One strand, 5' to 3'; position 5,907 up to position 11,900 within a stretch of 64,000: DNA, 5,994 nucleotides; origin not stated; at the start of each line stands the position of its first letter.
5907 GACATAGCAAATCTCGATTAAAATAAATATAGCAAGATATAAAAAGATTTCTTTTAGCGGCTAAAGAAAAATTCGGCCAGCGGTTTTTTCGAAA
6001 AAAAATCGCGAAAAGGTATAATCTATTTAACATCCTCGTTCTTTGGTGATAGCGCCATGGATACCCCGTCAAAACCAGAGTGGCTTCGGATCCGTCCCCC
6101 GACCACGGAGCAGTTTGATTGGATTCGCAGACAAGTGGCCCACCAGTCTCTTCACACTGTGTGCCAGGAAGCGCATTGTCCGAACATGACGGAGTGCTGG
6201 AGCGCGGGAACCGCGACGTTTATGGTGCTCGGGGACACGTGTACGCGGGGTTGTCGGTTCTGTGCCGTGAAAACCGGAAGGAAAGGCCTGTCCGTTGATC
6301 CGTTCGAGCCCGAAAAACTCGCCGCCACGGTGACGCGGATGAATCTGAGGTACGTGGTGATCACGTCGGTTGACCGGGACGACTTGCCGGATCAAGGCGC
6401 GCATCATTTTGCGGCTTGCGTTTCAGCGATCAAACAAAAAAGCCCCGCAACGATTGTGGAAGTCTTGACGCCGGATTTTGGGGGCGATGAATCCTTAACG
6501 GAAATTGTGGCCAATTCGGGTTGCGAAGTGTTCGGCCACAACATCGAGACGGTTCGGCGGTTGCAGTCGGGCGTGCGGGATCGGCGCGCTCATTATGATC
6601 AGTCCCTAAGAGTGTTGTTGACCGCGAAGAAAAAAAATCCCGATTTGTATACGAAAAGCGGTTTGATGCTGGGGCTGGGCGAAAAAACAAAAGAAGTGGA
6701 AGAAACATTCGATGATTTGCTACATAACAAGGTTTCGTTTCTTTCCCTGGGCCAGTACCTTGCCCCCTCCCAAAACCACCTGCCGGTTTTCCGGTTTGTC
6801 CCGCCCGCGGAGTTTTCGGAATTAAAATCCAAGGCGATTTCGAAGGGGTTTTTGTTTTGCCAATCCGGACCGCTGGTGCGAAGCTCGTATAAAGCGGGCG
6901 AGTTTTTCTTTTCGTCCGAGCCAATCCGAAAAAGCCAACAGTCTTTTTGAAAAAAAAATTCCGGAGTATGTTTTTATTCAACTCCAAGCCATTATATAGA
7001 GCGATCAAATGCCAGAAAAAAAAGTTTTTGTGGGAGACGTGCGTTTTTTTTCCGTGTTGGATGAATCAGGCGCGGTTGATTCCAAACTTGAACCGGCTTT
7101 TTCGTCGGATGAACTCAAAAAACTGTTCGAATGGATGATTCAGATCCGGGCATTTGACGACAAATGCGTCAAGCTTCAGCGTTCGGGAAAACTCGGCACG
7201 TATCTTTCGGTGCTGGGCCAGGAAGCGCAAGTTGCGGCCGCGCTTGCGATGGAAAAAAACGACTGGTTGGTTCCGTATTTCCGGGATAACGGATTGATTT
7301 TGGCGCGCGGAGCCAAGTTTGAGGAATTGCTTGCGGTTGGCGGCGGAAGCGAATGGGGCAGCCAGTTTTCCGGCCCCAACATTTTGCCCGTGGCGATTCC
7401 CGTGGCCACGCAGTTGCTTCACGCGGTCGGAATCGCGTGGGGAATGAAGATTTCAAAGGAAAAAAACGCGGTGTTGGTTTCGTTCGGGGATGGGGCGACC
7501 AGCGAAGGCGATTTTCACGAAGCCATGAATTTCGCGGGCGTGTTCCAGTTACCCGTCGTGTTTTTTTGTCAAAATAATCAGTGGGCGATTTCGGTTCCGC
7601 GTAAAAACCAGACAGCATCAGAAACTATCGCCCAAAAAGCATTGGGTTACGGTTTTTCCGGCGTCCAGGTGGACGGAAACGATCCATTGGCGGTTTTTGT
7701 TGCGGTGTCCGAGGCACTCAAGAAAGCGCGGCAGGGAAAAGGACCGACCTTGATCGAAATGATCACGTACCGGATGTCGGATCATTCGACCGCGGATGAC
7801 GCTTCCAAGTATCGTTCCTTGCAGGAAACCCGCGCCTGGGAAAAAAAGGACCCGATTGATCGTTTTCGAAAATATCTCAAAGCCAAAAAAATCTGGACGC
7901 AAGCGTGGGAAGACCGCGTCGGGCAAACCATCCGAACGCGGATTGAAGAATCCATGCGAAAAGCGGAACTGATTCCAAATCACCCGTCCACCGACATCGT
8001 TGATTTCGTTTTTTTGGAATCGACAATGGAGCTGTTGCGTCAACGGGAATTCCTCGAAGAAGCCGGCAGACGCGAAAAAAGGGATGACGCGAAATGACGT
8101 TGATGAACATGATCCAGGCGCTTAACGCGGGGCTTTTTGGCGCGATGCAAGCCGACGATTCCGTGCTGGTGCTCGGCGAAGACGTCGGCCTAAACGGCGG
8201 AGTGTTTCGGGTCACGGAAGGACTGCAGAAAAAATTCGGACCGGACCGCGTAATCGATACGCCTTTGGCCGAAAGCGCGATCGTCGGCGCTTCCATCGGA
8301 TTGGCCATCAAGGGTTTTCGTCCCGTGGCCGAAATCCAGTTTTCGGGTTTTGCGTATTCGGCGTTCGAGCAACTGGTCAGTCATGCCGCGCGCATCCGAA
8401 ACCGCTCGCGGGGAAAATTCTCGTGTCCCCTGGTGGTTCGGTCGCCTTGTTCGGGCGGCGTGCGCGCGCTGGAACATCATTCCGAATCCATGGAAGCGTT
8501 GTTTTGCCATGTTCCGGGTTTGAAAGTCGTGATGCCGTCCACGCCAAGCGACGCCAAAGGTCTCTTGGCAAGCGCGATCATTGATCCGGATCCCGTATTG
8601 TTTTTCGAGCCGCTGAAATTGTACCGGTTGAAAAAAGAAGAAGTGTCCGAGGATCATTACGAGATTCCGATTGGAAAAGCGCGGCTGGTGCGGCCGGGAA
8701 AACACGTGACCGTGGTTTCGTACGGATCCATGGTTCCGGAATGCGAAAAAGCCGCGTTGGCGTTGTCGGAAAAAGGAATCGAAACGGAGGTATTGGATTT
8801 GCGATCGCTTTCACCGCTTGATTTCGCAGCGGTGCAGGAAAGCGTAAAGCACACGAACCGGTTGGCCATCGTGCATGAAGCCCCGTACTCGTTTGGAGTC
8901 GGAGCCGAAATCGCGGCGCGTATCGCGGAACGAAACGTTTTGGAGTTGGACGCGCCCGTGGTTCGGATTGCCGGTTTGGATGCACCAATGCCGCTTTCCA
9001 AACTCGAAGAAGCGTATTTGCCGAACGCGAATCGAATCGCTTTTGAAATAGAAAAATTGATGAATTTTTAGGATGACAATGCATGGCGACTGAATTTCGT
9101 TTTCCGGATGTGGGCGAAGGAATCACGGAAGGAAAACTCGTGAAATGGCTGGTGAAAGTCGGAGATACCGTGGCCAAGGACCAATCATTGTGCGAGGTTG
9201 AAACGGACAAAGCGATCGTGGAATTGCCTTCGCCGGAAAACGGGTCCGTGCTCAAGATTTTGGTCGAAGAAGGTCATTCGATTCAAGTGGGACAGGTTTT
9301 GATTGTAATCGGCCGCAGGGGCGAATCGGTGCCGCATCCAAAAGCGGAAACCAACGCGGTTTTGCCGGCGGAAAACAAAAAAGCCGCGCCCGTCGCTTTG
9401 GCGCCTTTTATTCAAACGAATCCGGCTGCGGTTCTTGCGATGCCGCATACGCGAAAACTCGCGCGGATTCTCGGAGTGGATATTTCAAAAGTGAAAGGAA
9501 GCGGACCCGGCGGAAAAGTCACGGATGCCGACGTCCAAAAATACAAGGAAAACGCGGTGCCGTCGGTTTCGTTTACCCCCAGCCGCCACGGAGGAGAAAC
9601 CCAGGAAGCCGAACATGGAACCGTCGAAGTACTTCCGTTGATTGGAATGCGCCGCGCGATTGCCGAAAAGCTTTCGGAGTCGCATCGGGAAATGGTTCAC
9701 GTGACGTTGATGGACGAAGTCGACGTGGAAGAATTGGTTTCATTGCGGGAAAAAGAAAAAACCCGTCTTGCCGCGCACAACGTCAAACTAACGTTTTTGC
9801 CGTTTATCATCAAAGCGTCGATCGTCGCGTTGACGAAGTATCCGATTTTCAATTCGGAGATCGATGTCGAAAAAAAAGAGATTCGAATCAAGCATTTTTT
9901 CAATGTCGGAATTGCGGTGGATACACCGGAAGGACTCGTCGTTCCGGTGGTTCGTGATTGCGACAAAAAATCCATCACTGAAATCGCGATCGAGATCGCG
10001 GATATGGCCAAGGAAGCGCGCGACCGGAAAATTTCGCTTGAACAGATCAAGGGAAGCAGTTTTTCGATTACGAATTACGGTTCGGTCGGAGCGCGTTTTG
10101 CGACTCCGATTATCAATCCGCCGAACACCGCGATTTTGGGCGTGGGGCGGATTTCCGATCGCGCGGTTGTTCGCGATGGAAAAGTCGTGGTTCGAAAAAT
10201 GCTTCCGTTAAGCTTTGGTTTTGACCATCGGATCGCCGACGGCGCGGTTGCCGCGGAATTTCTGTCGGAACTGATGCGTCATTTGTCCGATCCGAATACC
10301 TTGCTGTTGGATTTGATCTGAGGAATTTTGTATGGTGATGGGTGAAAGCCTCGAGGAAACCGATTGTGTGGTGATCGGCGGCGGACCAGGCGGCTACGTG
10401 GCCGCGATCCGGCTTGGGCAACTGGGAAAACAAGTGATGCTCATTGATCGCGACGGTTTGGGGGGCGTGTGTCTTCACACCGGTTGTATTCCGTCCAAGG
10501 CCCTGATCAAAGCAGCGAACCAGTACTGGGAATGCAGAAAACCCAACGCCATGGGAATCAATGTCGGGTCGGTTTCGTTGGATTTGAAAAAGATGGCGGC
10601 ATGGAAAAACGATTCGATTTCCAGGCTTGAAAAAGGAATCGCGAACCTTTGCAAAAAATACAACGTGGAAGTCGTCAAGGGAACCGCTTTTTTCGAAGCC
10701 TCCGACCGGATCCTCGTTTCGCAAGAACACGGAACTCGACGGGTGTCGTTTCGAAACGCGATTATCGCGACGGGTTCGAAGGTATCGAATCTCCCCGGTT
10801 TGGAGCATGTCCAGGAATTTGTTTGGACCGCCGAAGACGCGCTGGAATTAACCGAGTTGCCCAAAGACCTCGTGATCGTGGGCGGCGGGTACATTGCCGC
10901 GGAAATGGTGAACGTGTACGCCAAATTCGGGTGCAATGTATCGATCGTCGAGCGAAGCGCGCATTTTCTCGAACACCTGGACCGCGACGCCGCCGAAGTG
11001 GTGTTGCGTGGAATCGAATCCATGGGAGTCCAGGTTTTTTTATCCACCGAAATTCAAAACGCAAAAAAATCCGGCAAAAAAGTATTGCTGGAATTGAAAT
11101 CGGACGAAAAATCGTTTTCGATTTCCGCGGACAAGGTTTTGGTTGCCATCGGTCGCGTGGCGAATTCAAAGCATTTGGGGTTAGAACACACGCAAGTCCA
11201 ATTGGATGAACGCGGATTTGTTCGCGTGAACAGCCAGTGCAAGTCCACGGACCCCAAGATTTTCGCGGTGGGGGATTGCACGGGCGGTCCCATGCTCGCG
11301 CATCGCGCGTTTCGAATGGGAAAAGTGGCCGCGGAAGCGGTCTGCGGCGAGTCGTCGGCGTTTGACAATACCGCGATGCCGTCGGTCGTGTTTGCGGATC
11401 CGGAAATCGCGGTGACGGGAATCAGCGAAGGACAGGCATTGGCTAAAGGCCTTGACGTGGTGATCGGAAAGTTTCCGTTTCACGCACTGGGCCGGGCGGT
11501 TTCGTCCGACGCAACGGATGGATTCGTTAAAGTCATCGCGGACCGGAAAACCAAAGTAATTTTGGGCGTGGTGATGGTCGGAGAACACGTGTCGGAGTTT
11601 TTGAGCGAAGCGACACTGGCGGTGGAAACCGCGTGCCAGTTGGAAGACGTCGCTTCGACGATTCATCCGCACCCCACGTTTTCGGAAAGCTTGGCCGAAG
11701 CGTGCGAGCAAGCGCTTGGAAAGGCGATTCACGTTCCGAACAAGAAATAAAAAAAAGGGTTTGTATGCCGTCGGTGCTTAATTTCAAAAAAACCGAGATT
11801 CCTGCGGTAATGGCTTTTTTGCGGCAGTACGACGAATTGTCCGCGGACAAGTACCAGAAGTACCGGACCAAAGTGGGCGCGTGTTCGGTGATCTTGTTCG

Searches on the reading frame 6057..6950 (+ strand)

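Call 9: search_protein_families(library=pfam, proteins=[window:6057-6950:+], max_evalue=0.01)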
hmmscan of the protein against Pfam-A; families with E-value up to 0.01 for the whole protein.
window:6057-6950:+ (297 aa): 2 families
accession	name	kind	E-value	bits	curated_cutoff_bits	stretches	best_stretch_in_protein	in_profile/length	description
PF04055.27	Radical_SAM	-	4.8e-20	72.8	29.5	1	57-221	2-166/166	Radical SAM superfamily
PF16881.10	LIAS_N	-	9.3e-05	23.3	27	1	7-41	62-96/96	N-terminal domain of lipoyl synthase of Radical_SAM family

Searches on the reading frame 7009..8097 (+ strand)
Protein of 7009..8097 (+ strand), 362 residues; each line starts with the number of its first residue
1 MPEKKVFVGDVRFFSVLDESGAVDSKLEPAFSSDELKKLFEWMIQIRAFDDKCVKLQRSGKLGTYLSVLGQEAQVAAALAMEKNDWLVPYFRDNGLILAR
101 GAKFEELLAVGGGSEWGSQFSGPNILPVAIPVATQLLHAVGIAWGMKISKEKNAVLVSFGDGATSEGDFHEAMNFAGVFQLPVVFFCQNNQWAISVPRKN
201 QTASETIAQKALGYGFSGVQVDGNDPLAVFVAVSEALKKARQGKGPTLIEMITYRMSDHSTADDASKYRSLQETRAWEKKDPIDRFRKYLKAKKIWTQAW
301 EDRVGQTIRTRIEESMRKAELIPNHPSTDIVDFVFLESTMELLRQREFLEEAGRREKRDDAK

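Call 9: search_protein_families(library=pfam, proteins=[window:7009-8097:+], max_evalue=0.01)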
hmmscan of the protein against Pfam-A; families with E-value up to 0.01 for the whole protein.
window:7009-8097:+ (362 aa): 4 families
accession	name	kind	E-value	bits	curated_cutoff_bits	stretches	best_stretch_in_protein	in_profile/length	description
PF00676.26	E1_dh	-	1.7e-82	277.2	22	1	43-324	4-296/300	Dehydrogenase E1 component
PF00456.26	Transketolase_N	-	1.3e-06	28.1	22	1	145-253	139-243/334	Transketolase, thiamine diphosphate binding domain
PF13292.11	DXP_synthase_N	-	8.1e-06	25.7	21.2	1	133-195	114-176/274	1-deoxy-D-xylulose-5-phosphate synthase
PF02775.26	TPP_enzyme_C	-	2.6e-05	24.5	21.9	1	139-250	33-150/151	Thiamine pyrophosphate enzyme, C-terminal TPP binding domain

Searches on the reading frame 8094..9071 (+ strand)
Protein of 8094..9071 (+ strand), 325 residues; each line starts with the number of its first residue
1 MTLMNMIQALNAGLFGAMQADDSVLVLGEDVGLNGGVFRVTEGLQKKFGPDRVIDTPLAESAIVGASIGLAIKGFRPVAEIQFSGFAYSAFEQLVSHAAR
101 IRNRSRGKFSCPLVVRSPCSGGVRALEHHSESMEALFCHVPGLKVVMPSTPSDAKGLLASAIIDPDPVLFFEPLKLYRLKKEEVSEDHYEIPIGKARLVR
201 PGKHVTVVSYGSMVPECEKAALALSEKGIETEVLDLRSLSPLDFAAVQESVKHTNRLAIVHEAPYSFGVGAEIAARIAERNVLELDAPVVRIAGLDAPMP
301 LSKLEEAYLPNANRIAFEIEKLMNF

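Call 9: search_protein_families(library=pfam, proteins=[window:8094-9071:+], max_evalue=0.01)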
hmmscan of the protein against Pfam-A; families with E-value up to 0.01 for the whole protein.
window:8094-9071:+ (325 aa): 3 families
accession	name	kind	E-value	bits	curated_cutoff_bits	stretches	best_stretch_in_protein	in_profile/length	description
PF02779.29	Transket_pyr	-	1.7e-41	142.2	27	1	4-178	3-173/174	Transketolase, pyrimidine binding domain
PF02780.25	Transketolase_C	-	4e-39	133.8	25.9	1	194-315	1-124/124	Transketolase, C-terminal domain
PF17147.9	PFOR_II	-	0.0032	18.2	27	1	205-281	3-78/102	Pyruvate:ferredoxin oxidoreductase core domain II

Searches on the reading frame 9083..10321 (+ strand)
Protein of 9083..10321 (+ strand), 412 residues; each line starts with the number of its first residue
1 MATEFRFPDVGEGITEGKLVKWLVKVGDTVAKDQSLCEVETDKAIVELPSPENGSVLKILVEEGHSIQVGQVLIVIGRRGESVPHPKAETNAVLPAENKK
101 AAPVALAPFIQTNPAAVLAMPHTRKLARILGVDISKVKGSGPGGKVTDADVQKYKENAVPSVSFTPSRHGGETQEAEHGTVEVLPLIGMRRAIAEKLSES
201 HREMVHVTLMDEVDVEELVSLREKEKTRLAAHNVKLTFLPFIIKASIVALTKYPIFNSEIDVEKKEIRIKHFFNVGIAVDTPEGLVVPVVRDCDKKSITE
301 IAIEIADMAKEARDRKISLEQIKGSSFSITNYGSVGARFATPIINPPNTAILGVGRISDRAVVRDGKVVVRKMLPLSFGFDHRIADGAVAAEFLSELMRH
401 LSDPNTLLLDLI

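Call 9: search_protein_families(library=pfam, proteins=[window:9083-10321:+], max_evalue=0.01)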
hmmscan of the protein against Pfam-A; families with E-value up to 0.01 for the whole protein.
window:9083-10321:+ (412 aa): 4 families
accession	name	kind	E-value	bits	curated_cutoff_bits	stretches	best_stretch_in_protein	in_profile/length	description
PF00198.28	2-oxoacid_dh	-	9.7e-86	287.4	23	1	180-409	3-232/232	2-oxoacid dehydrogenases acyltransferase (catalytic domain)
PF00364.28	Biotin_lipoyl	-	3.2e-26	91.4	22.1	1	4-76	2-73/73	Biotin-requiring enzyme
PF02817.22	E3_binding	-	1.1e-14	54.8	23.7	1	117-152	1-36/36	e3 binding domain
PF13533.13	Biotin_lipoyl_2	-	4.3e-05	23.7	29.8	0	15-36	7-28/32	Biotin-lipoyl like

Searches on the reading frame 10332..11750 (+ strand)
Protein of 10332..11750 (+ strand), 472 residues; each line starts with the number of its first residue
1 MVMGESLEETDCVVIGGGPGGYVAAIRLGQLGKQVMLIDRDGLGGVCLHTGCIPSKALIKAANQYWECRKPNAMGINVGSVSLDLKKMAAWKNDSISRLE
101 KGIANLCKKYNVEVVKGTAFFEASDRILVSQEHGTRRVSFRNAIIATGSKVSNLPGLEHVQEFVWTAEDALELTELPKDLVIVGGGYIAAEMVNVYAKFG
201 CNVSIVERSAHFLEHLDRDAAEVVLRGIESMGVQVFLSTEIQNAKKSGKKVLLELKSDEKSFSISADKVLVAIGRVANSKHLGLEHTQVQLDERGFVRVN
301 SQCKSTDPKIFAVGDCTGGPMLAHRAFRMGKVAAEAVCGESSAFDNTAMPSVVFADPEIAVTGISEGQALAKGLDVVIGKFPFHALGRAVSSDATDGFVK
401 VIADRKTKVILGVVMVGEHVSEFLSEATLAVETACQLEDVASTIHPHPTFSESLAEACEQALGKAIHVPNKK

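Call 9: search_protein_families(library=pfam, proteins=[window:10332-11750:+], max_evalue=0.01)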
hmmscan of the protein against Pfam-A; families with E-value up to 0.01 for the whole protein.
window:10332-11750:+ (472 aa): 17 families
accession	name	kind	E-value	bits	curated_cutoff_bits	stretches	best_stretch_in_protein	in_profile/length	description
PF07992.20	Pyr_redox_2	-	2.6e-66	224.5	26.1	1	11-330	2-291/291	Pyridine nucleotide-disulphide oxidoreductase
PF02852.28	Pyr_redox_dim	-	7.5e-36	123.1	25.3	1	349-457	1-109/110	Pyridine nucleotide-disulphide oxidoreductase, dimerisation domain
PF00070.33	Pyr_redox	-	1.5e-22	80.3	22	1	180-252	2-78/82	Pyridine nucleotide-disulphide oxidoreductase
PF13738.12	Pyr_redox_3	-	5.7e-09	36.1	30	1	137-314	122-305/305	Pyridine nucleotide-disulphide oxidoreductase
PF03486.20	HI0933_like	-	2.1e-07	31.1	50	1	11-41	2-32/244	HI0933-like protein Rossmann domain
PF12831.13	FAD_oxidored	-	3.7e-07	30.2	27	1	11-47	1-38/416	FAD dependent oxidoreductase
PF13450.12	NAD_binding_8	-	3.7e-06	27.6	21.9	1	14-47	1-35/68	NAD(P)-binding Rossmann-like domain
PF01134.28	GIDA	-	2.9e-05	23.8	22.1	1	11-75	1-63/391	Glucose inhibited division protein A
PF03721.20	UDPG_MGDP_dh_N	-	5.8e-05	23.2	27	0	180-236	3-59/187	UDP-glucose/GDP-mannose dehydrogenase family, NAD binding domain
PF01266.30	DAO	-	8.9e-05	22.6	27.9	0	11-44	1-35/353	FAD dependent oxidoreductase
PF01494.25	FAD_binding_3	-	9.5e-05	22.2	22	1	9-41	1-33/349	FAD binding domain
PF13434.12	Lys_Orn_oxgnase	-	0.00056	19.6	21.3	0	127-212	134-225/339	L-lysine 6-monooxygenase/L-ornithine 5-monooxygenase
PF13241.12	NAD_binding_7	-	0.0009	20.2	22.1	0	178-222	8-49/104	Putative NAD(P)-binding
PF00890.30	FAD_binding_2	-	0.001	18.8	20.4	1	11-42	1-32/414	FAD binding domain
PF01262.27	AlaDh_PNT_C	-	0.0011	18.9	23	0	179-255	30-79/214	Alanine dehydrogenase/PNT, C-terminal domain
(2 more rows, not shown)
